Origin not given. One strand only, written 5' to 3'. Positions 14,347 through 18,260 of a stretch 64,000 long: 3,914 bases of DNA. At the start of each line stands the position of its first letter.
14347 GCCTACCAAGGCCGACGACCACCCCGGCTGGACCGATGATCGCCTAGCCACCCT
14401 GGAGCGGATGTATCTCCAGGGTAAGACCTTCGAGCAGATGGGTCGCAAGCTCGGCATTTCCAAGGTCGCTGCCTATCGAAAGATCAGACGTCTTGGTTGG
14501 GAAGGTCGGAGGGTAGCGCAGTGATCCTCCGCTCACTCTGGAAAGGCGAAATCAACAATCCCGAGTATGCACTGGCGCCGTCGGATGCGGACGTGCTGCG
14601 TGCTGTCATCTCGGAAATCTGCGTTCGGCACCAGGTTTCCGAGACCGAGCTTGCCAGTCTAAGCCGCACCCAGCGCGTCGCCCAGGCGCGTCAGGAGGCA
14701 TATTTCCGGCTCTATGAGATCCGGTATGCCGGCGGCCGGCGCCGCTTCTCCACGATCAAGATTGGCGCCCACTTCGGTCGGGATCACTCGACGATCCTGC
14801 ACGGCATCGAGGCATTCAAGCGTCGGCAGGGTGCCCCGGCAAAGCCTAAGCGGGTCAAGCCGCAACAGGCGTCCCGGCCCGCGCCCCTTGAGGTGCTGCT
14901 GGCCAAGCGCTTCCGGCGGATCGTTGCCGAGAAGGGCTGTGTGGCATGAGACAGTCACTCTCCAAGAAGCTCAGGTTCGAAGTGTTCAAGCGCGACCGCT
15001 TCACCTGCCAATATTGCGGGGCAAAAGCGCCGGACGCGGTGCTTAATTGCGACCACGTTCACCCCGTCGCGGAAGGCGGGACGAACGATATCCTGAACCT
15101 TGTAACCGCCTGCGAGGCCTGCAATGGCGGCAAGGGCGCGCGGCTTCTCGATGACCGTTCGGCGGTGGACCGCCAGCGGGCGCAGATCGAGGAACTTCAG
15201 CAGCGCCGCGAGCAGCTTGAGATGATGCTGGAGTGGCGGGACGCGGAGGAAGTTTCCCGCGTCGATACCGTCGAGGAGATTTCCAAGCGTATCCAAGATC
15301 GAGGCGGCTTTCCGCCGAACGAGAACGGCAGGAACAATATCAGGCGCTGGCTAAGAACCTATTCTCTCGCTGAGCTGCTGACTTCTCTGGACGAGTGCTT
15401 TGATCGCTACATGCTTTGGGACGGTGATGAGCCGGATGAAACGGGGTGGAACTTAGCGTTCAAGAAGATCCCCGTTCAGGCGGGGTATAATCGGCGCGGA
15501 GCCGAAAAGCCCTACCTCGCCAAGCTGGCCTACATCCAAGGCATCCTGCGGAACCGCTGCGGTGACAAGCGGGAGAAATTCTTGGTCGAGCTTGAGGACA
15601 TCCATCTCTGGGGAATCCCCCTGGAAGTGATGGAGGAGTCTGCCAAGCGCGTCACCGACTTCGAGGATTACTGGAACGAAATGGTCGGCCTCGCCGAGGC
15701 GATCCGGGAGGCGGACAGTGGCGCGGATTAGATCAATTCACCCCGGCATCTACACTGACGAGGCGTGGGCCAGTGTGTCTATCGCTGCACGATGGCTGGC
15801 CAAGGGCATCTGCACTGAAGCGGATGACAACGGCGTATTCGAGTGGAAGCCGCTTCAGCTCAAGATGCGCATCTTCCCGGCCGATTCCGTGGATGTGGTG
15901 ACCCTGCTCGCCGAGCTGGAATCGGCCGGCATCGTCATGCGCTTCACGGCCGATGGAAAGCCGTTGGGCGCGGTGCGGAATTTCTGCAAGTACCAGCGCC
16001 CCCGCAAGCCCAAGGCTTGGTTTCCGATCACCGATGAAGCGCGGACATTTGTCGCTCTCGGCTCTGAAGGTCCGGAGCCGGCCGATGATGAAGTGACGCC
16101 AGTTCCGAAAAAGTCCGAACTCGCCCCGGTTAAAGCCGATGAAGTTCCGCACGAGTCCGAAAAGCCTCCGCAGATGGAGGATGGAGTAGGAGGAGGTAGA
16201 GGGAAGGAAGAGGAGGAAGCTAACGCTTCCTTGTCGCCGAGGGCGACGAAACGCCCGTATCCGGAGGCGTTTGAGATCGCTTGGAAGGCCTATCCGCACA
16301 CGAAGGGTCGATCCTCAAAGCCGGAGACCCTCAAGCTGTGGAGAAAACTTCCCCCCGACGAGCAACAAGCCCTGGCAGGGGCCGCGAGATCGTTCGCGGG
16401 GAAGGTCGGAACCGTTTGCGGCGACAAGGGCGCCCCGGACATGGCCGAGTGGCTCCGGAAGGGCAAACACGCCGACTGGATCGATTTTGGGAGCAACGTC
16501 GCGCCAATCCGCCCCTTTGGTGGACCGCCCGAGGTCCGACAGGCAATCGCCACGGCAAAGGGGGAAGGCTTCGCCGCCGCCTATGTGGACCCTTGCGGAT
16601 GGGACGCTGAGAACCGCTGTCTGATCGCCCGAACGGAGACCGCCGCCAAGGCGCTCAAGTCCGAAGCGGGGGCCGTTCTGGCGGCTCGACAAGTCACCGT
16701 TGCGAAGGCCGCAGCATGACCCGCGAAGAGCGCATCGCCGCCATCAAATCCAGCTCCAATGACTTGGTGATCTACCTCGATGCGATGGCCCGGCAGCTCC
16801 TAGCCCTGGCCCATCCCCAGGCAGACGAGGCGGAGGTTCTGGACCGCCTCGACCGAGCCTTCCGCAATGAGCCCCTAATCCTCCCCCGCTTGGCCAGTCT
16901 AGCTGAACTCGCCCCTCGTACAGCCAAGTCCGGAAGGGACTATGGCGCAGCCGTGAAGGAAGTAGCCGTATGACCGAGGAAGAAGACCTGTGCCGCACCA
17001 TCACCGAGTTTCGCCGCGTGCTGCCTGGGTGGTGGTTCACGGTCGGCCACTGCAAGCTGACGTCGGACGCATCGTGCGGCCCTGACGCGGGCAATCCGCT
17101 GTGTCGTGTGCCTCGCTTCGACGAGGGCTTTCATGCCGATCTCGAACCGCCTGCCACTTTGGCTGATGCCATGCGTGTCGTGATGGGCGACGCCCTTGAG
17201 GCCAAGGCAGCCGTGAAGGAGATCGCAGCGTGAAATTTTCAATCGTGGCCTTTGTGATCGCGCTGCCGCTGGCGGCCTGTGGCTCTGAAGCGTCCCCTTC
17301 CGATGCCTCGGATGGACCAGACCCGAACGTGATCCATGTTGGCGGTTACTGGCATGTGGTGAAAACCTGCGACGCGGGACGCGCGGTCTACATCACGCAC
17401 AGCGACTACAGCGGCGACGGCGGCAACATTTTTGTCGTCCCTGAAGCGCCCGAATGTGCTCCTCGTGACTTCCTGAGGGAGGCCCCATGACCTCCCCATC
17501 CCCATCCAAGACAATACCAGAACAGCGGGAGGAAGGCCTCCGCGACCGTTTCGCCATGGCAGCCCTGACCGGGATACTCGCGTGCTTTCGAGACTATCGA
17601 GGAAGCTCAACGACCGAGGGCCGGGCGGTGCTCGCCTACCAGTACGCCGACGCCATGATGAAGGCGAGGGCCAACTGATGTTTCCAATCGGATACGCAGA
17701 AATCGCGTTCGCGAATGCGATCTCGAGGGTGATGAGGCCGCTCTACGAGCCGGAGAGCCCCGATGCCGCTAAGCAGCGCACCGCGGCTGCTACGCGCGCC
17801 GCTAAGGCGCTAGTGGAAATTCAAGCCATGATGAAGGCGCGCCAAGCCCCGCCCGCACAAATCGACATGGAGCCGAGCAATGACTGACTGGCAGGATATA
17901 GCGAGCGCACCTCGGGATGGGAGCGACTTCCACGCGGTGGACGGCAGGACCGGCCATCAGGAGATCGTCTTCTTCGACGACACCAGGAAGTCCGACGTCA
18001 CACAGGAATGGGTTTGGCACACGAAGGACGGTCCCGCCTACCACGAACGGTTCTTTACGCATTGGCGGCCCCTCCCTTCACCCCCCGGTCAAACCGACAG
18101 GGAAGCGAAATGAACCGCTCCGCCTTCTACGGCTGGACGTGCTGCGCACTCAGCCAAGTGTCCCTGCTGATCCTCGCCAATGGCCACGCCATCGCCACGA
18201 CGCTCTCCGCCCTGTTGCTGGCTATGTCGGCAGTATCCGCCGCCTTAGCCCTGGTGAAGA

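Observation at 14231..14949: Phage copies of host cell-cycle regulator domains: a GcrA-like and a DnaA domain-IV-like protein in the replication module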

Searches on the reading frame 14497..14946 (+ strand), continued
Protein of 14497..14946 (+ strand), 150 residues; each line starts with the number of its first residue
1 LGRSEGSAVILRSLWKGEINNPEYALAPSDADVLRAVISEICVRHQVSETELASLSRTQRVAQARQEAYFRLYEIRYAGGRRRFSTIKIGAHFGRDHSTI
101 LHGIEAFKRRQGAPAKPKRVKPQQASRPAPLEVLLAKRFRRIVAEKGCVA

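Call 82: fold_search(model_id=the predicted structure, library=pdb)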
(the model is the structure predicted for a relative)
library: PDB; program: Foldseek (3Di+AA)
matches with E <= 10: 241; with E <= 0.001: 0
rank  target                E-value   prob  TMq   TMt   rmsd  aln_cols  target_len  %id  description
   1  3pvp_B                3.0e-03  1.00  0.46  0.67   1.1        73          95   26  Structure of Mycobacterium tuberculosis DnaA-DBD in complex with box2 DNA (released 2011-05-25)
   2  3pvp_A                7.3e-03  1.00  0.45  0.66   1.1        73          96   26  Structure of Mycobacterium tuberculosis DnaA-DBD in complex with box2 DNA (released 2011-05-25)
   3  1j1v_A                1.6e-02  1.00  0.46  0.68   1.8        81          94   27  Crystal structure of DnaA domainIV complexed with DnaAbox DNA (released 2003-04-22)
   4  1l8q                  7.2e-02  1.00  0.49  0.22   2.1        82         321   23  CRYSTAL STRUCTURE OF DNA REPLICATION INITIATION FACTOR (released 2002-09-25)
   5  8btg_B                7.2e-02  1.00  0.51  0.23   4.8        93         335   22  Cryo-EM structure of the bacterial replication origin opening basal unwinding system (released 2024-02-14)
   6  8btg_A                8.1e-02  1.00  0.49  0.21   1.3        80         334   25  Cryo-EM structure of the bacterial replication origin opening basal unwinding system (released 2024-02-14)
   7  8btg_C                8.5e-02  1.00  0.49  0.22   9.4        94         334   23  Cryo-EM structure of the bacterial replication origin opening basal unwinding system (released 2024-02-14)
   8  3r8f_A                1.1e-01  1.00  0.45  0.21   2.9        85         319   25  Replication initiator DnaA bound to AMPPCP and single-stranded DNA (released 2011-09-28)
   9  5e18_F                4.2e-01  0.57  0.27  0.12  18.5       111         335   20  T. thermophilus transcription initiation complex having a YYY discriminator sequence and a nontemplate-strand length c (released 2016-03-09)
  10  4g7h_F                4.2e-01  0.44  0.25  0.12  18.5       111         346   19  Crystal structure of Thermus thermophilus transcription initiation complex (released 2012-10-31)
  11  6kqg_F                5.2e-01  0.57  0.25  0.12   8.8        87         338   20  Thermus thermophilus initial transcription complex comprising sigma A and 5'-OH RNA of 6 nt (released 2020-03-11)
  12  5tjg_F                5.2e-01  0.51  0.24  0.12   8.8        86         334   19  Thermus aquaticus delta1.1-sigmaA holoenzyme/downstream-fork promoter complex with an open clamp (released 2017-06-21)
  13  9ukn_F                6.9e-01  0.35  0.25  0.12   9.4       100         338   20  CryoEM structure of the T.thermophilus transcription initiation complex (released 2025-10-22)
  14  4oio_F                8.5e-01  0.38  0.24  0.12   8.5        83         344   20  Crystal structure of Thermus thermophilus pre-insertion substrate complex for de novo transcription initiation (released 2014-05-07)
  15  6lts_F                8.5e-01  0.30  0.26  0.12  18.4       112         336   19  Crystal structure of Thermus thermophilus transcription initiation complex comprising a truncated sigma finger (released 2020-03-11)
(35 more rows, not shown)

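Call 95: fold_search(model_id=the predicted structure, library=viral)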
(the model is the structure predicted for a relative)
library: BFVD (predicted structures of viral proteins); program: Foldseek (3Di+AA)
matches with E <= 10: 426; with E <= 0.001: 13
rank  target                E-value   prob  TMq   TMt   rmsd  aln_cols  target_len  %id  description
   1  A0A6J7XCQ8            2.0e-05  1.00  0.55  0.86   1.8        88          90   25  Chromosomal replication initiator, DnaA C-terminal [uncultured Caudovirales phage]
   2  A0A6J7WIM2            8.9e-05  1.00  0.49  0.50  14.1       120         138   29  Chromosomal replication initiator, DnaA C-terminal [uncultured Caudovirales phage]
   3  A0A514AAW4            9.4e-05  1.00  0.57  0.56   2.4        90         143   20  (no name in the UniProt tables at hand)
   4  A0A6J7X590            9.9e-05  1.00  0.47  0.67   2.2        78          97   38  Chromosomal replication initiator, DnaA C-terminal [uncultured Caudovirales phage]
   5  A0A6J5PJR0            3.0e-04  1.00  0.49  0.36   7.9       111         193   24  Chromosomal replication initiator, DnaA C-terminal [uncultured Caudovirales phage]
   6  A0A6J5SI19            3.9e-04  1.00  0.51  0.42   6.2       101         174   22  Chromosomal replication initiator, DnaA C-terminal [uncultured Caudovirales phage]
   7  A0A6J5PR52            4.3e-04  1.00  0.50  0.63  10.3       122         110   20  Chromosomal replication initiator, DnaA C-terminal [uncultured Caudovirales phage]
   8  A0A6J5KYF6            6.4e-04  1.00  0.46  0.32  11.0       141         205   15  Chromosomal replication initiator, DnaA C-terminal [uncultured Caudovirales phage]
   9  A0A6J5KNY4            6.7e-04  1.00  0.48  0.85   2.2        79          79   28  Chromosomal replication initiator, DnaA C-terminal [uncultured Caudovirales phage]
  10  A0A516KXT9            7.5e-04  1.00  0.47  0.46   2.1        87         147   29  (no name in the UniProt tables at hand)
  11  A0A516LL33            7.5e-04  1.00  0.47  0.43  20.3       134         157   21  (no name in the UniProt tables at hand)
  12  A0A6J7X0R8            8.8e-04  1.00  0.47  0.36   1.2        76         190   28  Chromosomal replication initiator, DnaA C-terminal [uncultured Caudovirales phage]
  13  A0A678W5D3            9.3e-04  1.00  0.50  0.68   2.4        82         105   24  Putative chromosomal replication initiator protein DnaA [Pseudo-nitzschia multiseries DNA virus]
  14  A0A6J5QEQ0            1.0e-03  1.00  0.48  0.36  10.4       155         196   22  Chromosomal replication initiator, DnaA C-terminal [uncultured Caudovirales phage]
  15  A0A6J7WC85            1.2e-03  1.00  0.49  0.57   2.9        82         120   27  Chromosomal replication initiator, DnaA C-terminal [uncultured Caudovirales phage]
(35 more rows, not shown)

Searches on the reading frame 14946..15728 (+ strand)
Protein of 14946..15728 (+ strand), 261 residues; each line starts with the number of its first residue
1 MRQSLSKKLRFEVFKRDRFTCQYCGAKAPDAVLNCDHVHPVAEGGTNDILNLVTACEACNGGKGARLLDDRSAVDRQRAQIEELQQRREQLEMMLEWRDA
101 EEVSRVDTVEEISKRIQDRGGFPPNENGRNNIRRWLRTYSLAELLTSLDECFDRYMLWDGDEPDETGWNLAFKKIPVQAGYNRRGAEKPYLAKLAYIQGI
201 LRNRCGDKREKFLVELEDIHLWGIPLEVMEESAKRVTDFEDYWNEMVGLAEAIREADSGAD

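Call 5: search_protein_families(library=pfam, proteins=[window:14946-15728:+], max_evalue=1)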
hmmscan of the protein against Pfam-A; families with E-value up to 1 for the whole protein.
window:14946-15728:+ (261 aa): 7 families
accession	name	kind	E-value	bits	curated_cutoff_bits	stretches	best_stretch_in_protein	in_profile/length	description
PF01844.29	HNH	-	2.7e-13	50.3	21.4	1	21-66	1-47/47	HNH endonuclease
PF14279.12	HNH_5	-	3.8e-13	49.6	27.5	1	21-68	1-48/56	HNH endonuclease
PF02945.21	Endonuclease_7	-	0.015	15.6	23.6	1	9-76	14-75/82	Recombination endonuclease VII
PF13395.12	HNH_4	-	0.022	15.1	22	1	21-66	1-51/54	HNH endonuclease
PF14970.11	TEDC1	-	0.14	12.8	27.4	1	75-103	131-159/169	Tubulin epsilon and delta complex protein 1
PF13496.11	DUF4120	-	0.2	12.3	27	1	139-224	15-94/96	Domain of unknown function (DUF4120)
PF01519.22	DUF16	-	0.22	12.5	40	0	71-116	54-99/104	Protein of unknown function DUF16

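Call 6: search_protein_families(library=phrogs, proteins=[window:14946-15728:+], max_evalue=0.01)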
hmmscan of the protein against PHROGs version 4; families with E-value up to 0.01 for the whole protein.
window:14946-15728:+ (261 aa): 32 families (the best 25 are shown)
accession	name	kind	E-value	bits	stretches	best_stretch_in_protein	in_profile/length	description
phrog_16986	-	unknown function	4.5e-68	230.5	1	1-247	3-243/248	-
phrog_14314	-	DNA, RNA and nucleotide metabolism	9e-28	99.2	1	5-100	3-97/252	HNH endonuclease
phrog_2118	-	DNA, RNA and nucleotide metabolism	2.8e-18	67.5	1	3-94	161-244/301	HNH endonuclease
phrog_16726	-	DNA, RNA and nucleotide metabolism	4.6e-16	60.4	1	6-70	81-147/308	HNH endonuclease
phrog_589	-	DNA, RNA and nucleotide metabolism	1.4e-14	55.2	1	7-68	80-143/179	HNH endonuclease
phrog_2214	-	DNA, RNA and nucleotide metabolism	4.1e-13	50.2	1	5-72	180-245/429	HNH endonuclease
phrog_7785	-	DNA, RNA and nucleotide metabolism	4.3e-13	50.5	1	4-80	56-129/147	HNH endonuclease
phrog_1271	-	DNA, RNA and nucleotide metabolism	1.1e-12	49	1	13-95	261-346/361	HNH endonuclease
phrog_144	-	DNA, RNA and nucleotide metabolism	1.3e-12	48.7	1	7-93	73-158/175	HNH endonuclease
phrog_6050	-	DNA, RNA and nucleotide metabolism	3.6e-12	46.8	1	10-89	303-372/402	HNH endonuclease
phrog_5718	-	DNA, RNA and nucleotide metabolism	2e-11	44.5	1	4-89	114-199/394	HNH endonuclease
phrog_338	-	DNA, RNA and nucleotide metabolism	2.9e-11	44.3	1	8-116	196-297/340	HNH endonuclease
phrog_333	-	DNA, RNA and nucleotide metabolism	7.3e-11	43.4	1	8-77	23-92/138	HNH endonuclease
phrog_1035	-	DNA, RNA and nucleotide metabolism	9.7e-11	43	1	11-109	151-252/271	endonuclease VII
phrog_8660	-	DNA, RNA and nucleotide metabolism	1.9e-10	42.2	1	6-71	112-184/196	HNH endonuclease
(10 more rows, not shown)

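Call 7: search_protein_families(library=ncbifam, proteins=[window:14946-15728:+], max_evalue=1)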
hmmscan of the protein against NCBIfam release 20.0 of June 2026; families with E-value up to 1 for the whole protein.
window:14946-15728:+ (261 aa): 6 families
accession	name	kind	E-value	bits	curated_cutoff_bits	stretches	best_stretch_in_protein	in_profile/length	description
NF040563.1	guided_IscB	equivalog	1.2e-14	54.1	175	1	8-83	182-255/314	RNA-guided endonuclease IscB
NF049971.1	CRISPR_Cas9d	exception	2.5e-08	33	375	1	7-66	534-596/986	type II CRISPR RNA-guided endonuclease Cas9d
NF038221.1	IcmJ_DotN_IVB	equivalog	9.9e-07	28.5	100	1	9-60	33-81/205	type IVB secretion system protein IcmJDotN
NF033781.1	chaper_CopP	exception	0.0093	16.1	112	1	197-227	6-36/65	copper-binding metallochaperone CopP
NF005978.0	PRK08071.1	equivalog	0.18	10.2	621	1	46-150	342-453/514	L-aspartate oxidase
NF009235.0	PRK12585.1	equivalog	0.4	9.9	273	1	72-111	120-156/197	putative monovalent cation/H+ antiporter subunit G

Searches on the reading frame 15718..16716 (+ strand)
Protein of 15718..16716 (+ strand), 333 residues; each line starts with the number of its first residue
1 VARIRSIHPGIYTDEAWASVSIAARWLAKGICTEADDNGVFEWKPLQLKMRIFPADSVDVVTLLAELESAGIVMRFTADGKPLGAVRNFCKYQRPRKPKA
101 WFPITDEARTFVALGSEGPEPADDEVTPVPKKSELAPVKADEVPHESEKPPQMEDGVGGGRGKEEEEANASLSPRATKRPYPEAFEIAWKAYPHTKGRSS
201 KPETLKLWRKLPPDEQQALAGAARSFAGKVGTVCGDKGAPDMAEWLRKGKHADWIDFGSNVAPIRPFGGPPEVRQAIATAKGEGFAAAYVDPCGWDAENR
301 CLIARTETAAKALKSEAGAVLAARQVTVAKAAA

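Call 5: search_protein_families(library=pfam, proteins=[window:15718-16716:+], max_evalue=1)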
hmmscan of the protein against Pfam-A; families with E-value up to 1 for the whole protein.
window:15718-16716:+ (333 aa): 0 families

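Call 6: search_protein_families(library=phrogs, proteins=[window:15718-16716:+], max_evalue=0.01)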
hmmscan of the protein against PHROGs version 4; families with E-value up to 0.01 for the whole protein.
window:15718-16716:+ (333 aa): 9 families
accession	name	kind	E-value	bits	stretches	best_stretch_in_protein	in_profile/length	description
phrog_1408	-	DNA, RNA and nucleotide metabolism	6.2e-28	99.1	1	1-165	1-179/302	replication initiation protein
phrog_16167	-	DNA, RNA and nucleotide metabolism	1.9e-23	84.7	1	1-208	1-213/315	replication initiation protein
phrog_2149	-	DNA, RNA and nucleotide metabolism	7.9e-17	63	1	2-194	1-179/289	replication initiation protein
phrog_12556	-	DNA, RNA and nucleotide metabolism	1.6e-16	61.8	1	1-97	1-97/347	replication initiation protein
phrog_270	-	DNA, RNA and nucleotide metabolism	3.5e-12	47.4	1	17-257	38-254/383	replication initiation protein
phrog_17247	-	unknown function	4.4e-12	46.9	1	1-100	1-100/295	-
phrog_5718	-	DNA, RNA and nucleotide metabolism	3.4e-07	30.6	1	1-99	1-105/394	HNH endonuclease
phrog_8130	-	unknown function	3.9e-07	30.5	1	1-78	11-88/434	-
phrog_9327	-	DNA, RNA and nucleotide metabolism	1.2e-05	26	1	164-267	152-254/276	primosomal protein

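Call 7: search_protein_families(library=ncbifam, proteins=[window:15718-16716:+], max_evalue=1)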
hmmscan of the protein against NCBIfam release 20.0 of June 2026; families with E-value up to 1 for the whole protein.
window:15718-16716:+ (333 aa): 0 families

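Call 63: search_dna_similar(query=window:15718-16716:+, collection=phages, mode=protein, max_rows=20, max_evalue=0.00001)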
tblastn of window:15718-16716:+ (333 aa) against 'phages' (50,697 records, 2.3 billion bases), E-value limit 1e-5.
Records with a match: 63; places in all: 63; records where one place covers at least 80% of the query: 2.
Best place of each record, by identity: <60% 63.
By first word of the organism name: Pseudomonas 21; Ralstonia 18; Escherichia 4; Vibrio 4; Klebsiella 3; Mycobacterium 3; Myxococcus 2; Enterobacter 2; Hafnia 2; Arthrobacter 2; and 2 more.
By host as written in the record: - 5; Pseudomonas aeruginosa PA14 5; Escherichia coli 4; Ralstonia pseudosolanacearum I-15 (MT014) 4; Pseudomonas aeruginosa 3; Pseudomonas aeruginosa ST773 (NDM-1-producing) 3; Ralstonia pseudosolanacearum 3; Ralstonia solanacearum 3; and 22 more.
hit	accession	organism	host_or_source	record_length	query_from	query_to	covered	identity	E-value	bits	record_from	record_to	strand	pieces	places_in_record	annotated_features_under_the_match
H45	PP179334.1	Pseudomonas phage Aurca01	Pseudomonas syringae CC1557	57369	1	314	94%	27.0%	1e-13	78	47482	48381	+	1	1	hypothetical protein (x2) | ATP-binding protein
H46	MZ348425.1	Pseudomonas phage psageB2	soil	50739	1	261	78%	27.3%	5e-13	76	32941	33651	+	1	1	putative primosomal protein I | hypothetical protein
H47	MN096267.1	Pseudomonas phage vB_PaS_IME307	Pseudomonas aeruginosa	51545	1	268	80%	25.8%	8e-10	66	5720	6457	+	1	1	hypothetical protein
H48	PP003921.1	Pseudomonas phage vB_Pae_U9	Pseudomonas aeruginosa ST773 ...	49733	1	211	63%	30.3%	1e-9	66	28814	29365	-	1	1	hypothetical protein | anti-repressor Ant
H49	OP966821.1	Pseudomonas phage Fyn8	Pseudomonas aeruginosa PAO1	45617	1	211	63%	30.3%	1e-9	66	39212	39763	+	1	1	hypothetical protein | antirepressor protein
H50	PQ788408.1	Pseudomonas phage VB_EV13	Pseudomonas aeruginosa Tclvp1-3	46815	1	211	63%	30.3%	1e-9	66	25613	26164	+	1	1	hypothetical protein (x2)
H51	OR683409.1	Pseudomonas phage Shamal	Pseudomonas aeruginosa F002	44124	1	211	63%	30.3%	1e-9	65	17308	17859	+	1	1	hypothetical protein (x2)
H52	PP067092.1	Pseudomonas phage PAShipCat1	Pseudomonas aeruginosa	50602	1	211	63%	30.3%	1e-9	65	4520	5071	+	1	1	hypothetical protein | anti-repressor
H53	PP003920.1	Pseudomonas phage vB_Pae_U8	Pseudomonas aeruginosa ST773 ...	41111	1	209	63%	22.2%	6e-10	66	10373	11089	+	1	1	replication initiation protein | hypothetical protein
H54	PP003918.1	Pseudomonas phage vB_Pae_U6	Pseudomonas aeruginosa ST773 ...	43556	1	209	63%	22.2%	6e-10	66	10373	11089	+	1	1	hypothetical protein (x2)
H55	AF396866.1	Myxococcus phage Mx8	Myxococcus xanthus strain DK883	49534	1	102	31%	43.1%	5e-17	88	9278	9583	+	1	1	p19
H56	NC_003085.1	Myxococcus phage Mx8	Myxococcus xanthus strain DK883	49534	1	102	31%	43.1%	5e-17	88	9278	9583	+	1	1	replication initiation protein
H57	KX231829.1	Enterobacter phage Tyrion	Enterobacter sp. CT7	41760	1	99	30%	44.1%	1e-12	74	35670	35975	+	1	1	putative primosomal protein | hypothetical protein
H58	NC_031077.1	Enterobacter phage Tyrion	Enterobacter sp. CT7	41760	1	99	30%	44.1%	1e-12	74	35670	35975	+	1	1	replication initiation protein | hypothetical protein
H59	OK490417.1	Klebsiella phage Kp4865-1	Klebsiella pneumoniae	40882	1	99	30%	44.1%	2e-12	74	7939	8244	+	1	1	record has no annotation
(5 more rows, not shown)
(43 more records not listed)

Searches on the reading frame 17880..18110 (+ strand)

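Call 19: search_protein_families(library=pfam, proteins=[window:17880-18110:+], max_evalue=0.01)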
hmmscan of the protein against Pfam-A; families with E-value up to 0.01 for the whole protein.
window:17880-18110:+ (77 aa): 1 family
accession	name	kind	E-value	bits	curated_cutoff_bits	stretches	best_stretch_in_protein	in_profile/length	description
PF04448.17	DUF551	-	3.7e-05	24.9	22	1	34-69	38-67/68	Protein of unknown function (DUF551)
